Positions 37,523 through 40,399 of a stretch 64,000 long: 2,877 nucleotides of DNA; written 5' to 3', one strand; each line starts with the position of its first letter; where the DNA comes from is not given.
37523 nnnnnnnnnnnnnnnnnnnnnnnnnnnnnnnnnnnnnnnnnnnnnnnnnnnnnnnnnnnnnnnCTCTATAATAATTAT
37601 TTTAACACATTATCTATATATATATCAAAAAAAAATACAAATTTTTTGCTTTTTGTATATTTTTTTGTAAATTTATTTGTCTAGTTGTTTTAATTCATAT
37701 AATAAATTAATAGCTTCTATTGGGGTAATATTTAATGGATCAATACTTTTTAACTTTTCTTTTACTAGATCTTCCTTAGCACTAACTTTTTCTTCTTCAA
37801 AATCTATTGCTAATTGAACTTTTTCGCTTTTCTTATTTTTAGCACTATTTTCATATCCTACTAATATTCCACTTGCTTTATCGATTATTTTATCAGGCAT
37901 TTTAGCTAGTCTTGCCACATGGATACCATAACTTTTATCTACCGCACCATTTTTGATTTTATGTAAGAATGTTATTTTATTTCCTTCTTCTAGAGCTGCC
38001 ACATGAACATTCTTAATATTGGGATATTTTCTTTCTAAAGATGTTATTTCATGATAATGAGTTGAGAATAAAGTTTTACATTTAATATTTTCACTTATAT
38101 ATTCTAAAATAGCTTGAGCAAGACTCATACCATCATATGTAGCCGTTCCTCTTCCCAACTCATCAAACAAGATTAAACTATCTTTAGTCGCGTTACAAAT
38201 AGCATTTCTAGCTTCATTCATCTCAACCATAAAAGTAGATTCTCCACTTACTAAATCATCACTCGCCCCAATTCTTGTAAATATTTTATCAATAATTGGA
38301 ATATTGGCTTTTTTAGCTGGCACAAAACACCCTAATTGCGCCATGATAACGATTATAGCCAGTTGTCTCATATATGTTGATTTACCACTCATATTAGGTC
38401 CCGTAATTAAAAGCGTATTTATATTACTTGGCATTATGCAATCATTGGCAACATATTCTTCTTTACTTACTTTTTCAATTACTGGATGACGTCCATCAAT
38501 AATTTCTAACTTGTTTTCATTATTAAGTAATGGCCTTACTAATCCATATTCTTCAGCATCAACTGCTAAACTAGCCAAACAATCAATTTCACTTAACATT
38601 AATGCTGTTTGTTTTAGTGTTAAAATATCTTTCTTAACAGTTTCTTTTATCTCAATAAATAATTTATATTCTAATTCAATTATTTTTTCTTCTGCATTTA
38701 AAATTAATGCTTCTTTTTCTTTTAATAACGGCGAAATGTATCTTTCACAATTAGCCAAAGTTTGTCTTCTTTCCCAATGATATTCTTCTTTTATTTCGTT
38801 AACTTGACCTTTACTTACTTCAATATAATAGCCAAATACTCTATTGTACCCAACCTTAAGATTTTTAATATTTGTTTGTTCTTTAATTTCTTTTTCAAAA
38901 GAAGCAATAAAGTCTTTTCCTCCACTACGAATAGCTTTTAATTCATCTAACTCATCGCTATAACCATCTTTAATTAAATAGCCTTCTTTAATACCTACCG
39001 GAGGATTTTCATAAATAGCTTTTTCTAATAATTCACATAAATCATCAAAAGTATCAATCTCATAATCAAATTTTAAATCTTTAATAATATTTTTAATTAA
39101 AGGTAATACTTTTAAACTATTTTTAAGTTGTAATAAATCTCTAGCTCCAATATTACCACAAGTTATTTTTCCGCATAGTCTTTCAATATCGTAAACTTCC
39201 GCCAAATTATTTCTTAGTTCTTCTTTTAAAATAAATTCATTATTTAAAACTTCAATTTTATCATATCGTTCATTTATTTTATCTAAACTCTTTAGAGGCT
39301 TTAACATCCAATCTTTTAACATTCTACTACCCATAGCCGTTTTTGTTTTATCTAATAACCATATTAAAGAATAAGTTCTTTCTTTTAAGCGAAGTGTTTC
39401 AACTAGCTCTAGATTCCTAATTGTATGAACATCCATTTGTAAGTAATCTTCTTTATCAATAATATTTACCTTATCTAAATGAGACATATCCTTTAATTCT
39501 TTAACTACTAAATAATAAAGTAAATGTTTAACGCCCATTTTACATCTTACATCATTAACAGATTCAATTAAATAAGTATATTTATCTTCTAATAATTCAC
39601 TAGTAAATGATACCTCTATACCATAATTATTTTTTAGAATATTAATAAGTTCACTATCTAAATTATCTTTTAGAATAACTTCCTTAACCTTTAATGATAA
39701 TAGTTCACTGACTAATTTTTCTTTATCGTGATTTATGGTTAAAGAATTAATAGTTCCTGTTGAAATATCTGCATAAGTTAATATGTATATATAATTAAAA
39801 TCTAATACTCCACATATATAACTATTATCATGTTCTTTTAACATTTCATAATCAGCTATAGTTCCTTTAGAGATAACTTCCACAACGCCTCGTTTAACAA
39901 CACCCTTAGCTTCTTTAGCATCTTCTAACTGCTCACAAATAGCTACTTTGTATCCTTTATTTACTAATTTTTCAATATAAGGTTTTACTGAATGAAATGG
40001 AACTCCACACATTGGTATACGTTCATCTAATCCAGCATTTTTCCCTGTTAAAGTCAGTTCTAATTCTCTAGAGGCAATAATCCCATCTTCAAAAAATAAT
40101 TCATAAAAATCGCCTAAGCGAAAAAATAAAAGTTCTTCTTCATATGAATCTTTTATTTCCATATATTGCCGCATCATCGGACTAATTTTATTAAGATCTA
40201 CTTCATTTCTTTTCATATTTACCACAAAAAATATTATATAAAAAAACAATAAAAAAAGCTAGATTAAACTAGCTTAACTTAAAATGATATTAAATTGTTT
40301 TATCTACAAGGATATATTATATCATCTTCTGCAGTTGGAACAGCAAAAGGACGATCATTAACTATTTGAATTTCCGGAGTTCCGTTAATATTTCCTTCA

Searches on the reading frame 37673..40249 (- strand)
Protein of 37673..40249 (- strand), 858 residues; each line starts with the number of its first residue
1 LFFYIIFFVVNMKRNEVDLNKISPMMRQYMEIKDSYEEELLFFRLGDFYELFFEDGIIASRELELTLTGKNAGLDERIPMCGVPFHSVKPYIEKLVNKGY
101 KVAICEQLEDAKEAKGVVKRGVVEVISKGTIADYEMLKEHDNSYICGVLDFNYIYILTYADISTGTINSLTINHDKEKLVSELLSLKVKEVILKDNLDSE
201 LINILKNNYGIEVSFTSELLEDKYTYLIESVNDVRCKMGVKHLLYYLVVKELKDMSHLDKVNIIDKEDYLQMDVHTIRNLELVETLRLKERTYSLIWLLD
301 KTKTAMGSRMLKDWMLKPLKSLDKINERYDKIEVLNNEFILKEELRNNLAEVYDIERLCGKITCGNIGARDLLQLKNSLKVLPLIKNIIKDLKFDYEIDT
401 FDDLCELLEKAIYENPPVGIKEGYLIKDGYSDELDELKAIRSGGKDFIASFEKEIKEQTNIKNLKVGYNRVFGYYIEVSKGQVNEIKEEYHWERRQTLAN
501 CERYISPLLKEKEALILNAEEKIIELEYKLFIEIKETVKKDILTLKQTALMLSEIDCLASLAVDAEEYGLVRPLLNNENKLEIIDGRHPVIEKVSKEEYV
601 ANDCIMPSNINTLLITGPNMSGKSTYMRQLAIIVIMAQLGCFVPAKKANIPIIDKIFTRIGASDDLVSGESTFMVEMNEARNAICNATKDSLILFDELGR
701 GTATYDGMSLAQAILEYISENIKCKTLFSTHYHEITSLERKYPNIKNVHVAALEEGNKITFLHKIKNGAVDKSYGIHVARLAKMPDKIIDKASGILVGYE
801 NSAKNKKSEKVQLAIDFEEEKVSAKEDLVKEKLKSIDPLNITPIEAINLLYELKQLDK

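Call 78: search_protein_families(library=pfam, proteins=[window:37673-40249:-], max_evalue=0.01)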
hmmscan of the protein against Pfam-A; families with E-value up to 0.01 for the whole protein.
window:37673-40249:- (858 aa): 5 families
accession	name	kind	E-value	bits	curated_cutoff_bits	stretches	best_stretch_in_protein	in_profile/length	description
PF00488.27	MutS_V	-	1.3e-84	283.3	30.2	1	614-796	2-184/188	MutS domain V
PF05192.23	MutS_III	-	2e-49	169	34.1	1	275-562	1-194/194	MutS domain III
PF01624.25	MutS_I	-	3.3e-43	146.9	20.6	1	24-133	2-111/113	MutS domain I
PF05190.23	MutS_IV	-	1.8e-26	92.6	22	1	429-522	1-92/92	MutS family domain IV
PF05188.22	MutS_II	-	1.1e-05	26.3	25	1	155-202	14-60/133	MutS domain II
